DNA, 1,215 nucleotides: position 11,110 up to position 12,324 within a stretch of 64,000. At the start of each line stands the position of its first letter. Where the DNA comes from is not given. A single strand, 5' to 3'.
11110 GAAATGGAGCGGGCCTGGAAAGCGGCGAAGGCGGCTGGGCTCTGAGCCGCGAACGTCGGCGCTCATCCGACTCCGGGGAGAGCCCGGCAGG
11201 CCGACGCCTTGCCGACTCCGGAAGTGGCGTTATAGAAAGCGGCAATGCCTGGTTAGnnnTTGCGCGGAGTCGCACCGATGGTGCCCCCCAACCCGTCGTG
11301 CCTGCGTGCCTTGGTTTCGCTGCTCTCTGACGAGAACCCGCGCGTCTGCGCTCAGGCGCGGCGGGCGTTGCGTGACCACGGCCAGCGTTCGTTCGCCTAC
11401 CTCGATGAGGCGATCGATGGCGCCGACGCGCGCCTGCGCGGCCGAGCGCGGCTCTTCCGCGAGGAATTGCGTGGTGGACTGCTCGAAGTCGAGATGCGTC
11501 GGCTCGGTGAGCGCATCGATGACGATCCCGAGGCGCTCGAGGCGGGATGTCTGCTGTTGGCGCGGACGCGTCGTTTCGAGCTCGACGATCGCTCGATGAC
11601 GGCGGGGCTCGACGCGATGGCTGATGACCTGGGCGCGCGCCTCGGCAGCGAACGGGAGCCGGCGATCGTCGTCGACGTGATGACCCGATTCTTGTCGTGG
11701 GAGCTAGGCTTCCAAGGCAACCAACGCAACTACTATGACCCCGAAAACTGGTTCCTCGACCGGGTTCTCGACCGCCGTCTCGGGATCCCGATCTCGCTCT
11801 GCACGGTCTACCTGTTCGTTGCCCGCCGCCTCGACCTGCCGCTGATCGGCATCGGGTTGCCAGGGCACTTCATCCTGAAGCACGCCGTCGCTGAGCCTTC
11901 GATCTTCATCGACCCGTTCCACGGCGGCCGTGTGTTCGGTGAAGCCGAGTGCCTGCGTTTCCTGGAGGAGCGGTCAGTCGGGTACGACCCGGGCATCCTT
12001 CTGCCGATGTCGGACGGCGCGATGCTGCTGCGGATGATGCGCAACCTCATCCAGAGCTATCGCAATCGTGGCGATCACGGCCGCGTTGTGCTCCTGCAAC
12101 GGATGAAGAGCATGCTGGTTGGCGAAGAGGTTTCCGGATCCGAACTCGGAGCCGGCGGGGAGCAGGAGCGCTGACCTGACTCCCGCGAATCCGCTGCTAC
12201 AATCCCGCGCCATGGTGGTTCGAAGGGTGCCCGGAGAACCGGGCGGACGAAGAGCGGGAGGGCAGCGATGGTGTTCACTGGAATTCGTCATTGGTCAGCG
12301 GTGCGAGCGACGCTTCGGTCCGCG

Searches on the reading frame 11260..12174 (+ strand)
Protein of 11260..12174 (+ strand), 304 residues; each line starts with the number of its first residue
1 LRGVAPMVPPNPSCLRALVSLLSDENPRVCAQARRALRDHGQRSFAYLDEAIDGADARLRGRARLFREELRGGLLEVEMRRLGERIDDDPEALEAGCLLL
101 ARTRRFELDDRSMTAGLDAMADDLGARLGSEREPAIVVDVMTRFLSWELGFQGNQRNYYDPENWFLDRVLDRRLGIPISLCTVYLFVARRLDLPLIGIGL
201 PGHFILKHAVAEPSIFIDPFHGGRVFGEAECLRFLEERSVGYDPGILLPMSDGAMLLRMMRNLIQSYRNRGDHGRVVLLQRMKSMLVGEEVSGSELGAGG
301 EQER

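Call 11: search_protein_families(library=pfam, proteins=[window:11260-12174:+], max_evalue=0.1)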
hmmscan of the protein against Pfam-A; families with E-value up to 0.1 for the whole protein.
window:11260-12174:+ (304 aa): 3 families
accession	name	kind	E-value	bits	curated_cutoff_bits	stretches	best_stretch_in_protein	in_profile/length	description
PF13369.12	Transglut_core2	-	1.3e-42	145.3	23.5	1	114-261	4-155/155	Transglutaminase-like superfamily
PF13646.12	HEAT_2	-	0.00039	21.1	27.7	1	11-63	29-83/88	HEAT repeats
PF00514.29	Arm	-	0.054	14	20.6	0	13-37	12-36/41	Armadillo/beta-catenin-like repeat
